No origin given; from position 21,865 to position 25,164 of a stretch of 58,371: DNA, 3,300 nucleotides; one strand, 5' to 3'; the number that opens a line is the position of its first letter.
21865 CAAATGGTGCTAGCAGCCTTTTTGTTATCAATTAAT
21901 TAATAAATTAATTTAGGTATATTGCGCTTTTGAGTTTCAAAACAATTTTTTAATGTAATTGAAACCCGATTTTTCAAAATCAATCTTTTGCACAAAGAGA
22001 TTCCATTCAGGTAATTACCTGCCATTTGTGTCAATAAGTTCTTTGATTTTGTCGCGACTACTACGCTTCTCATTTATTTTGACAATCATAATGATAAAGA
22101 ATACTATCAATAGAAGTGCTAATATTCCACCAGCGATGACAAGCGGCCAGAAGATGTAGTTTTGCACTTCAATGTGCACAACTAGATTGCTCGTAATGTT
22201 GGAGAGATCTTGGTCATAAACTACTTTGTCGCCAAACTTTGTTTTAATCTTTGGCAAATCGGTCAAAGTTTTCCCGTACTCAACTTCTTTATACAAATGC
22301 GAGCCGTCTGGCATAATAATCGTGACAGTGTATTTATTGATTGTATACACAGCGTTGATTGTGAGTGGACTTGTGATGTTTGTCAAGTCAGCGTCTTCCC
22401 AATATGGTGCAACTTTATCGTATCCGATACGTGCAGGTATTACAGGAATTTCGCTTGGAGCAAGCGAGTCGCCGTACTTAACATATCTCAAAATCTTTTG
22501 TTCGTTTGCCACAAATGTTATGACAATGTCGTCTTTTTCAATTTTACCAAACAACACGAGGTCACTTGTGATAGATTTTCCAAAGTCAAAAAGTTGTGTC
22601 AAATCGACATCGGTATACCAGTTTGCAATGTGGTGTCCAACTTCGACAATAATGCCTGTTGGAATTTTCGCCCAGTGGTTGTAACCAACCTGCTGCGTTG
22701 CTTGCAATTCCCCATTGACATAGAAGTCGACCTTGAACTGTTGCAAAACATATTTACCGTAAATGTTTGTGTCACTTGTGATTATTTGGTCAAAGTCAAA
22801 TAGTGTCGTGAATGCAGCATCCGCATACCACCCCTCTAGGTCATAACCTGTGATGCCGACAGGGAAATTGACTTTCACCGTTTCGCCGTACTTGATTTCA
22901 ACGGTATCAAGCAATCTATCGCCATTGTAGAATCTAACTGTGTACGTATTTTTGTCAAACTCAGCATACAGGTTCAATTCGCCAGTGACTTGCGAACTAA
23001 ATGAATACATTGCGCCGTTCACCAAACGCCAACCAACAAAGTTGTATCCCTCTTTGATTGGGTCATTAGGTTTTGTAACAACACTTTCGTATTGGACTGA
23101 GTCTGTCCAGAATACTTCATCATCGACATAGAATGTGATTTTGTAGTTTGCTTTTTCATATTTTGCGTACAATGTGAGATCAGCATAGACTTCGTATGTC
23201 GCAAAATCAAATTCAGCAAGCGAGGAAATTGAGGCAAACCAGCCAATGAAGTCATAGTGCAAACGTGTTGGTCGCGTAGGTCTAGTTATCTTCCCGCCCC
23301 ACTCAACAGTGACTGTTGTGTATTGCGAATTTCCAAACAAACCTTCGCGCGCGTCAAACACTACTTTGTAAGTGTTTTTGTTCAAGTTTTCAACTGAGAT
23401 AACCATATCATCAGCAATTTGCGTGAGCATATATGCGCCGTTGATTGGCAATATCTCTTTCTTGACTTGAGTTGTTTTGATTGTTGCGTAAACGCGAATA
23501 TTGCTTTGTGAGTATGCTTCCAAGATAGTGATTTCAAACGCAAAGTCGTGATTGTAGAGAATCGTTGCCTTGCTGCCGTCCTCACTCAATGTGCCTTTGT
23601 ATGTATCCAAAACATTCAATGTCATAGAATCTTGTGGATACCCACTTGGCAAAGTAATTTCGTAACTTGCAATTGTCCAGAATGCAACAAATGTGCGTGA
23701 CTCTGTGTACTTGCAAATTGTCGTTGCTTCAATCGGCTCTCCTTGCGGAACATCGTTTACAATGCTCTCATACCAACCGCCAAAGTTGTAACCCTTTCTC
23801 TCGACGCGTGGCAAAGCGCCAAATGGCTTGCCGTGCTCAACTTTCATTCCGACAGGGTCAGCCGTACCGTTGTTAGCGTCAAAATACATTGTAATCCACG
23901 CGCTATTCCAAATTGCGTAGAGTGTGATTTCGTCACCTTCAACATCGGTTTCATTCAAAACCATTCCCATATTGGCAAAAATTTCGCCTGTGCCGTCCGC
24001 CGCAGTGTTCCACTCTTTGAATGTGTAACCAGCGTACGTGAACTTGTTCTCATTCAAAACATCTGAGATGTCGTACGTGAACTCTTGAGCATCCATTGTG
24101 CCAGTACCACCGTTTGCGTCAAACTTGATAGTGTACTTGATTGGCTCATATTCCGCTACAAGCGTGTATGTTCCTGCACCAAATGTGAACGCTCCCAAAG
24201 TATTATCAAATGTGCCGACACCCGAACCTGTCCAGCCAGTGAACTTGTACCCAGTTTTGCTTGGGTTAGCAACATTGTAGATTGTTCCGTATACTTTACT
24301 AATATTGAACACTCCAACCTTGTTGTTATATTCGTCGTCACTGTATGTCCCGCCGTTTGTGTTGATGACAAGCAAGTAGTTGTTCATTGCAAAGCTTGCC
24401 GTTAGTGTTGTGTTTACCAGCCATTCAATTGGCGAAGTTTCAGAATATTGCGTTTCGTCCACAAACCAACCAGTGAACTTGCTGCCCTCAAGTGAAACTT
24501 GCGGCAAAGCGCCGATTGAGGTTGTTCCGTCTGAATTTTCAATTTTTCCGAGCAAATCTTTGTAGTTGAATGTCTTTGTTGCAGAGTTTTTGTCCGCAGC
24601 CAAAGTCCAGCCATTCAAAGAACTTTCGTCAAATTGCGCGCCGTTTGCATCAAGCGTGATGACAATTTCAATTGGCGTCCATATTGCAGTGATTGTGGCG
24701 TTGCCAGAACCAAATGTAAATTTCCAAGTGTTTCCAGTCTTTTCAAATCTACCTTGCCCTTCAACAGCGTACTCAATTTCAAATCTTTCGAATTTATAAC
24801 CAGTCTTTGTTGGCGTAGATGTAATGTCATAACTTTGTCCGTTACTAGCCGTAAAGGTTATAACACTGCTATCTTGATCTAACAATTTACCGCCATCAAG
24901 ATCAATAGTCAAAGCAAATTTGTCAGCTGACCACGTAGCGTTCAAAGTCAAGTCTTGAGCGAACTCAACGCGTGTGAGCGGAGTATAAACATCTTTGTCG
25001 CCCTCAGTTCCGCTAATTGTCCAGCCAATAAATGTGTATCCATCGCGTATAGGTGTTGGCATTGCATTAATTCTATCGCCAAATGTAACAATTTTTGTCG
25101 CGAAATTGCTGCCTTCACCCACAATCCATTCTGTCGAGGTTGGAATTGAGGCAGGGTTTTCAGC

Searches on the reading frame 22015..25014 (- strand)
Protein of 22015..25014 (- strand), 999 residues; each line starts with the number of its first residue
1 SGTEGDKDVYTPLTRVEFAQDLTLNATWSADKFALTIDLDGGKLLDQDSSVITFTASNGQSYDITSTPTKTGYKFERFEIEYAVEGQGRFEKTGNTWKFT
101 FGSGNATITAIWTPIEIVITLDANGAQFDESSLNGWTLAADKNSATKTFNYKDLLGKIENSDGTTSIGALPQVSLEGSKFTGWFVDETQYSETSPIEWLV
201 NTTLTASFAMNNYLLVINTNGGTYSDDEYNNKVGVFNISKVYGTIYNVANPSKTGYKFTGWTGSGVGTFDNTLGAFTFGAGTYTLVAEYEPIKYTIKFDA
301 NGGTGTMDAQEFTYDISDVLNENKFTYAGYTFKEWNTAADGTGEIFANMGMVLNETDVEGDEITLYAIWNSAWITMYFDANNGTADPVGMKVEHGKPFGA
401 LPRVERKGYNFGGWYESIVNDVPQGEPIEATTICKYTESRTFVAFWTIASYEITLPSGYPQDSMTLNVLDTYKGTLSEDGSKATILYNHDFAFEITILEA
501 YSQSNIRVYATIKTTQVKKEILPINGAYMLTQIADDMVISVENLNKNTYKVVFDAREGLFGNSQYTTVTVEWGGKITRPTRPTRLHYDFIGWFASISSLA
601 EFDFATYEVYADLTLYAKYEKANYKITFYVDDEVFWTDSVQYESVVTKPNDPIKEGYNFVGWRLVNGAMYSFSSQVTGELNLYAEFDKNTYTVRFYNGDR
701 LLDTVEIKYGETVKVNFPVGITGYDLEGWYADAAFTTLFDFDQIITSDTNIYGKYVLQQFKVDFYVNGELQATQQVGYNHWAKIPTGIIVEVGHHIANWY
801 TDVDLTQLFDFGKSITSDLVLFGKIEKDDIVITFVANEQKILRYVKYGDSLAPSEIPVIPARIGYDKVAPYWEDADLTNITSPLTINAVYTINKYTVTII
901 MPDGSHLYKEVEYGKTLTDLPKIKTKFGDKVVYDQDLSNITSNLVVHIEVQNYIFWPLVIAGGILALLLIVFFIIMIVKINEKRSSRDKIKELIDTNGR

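Call 24: search_protein_families(library=pfam, proteins=[window:22015-25014:-])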
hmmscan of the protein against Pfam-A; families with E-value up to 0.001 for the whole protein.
window:22015-25014:- (999 aa): 2 families
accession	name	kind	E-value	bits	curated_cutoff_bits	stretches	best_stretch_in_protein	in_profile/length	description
PF09479.16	Flg_new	-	1.9e-61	204.5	27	6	549-618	1-65/65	Listeria-Bacteroides repeat domain (List_Bact_rpt)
PF18998.6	Flg_new_2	-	9.5e-07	29.2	23.6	0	242-292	21-72/73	Divergent InlB B-repeat domain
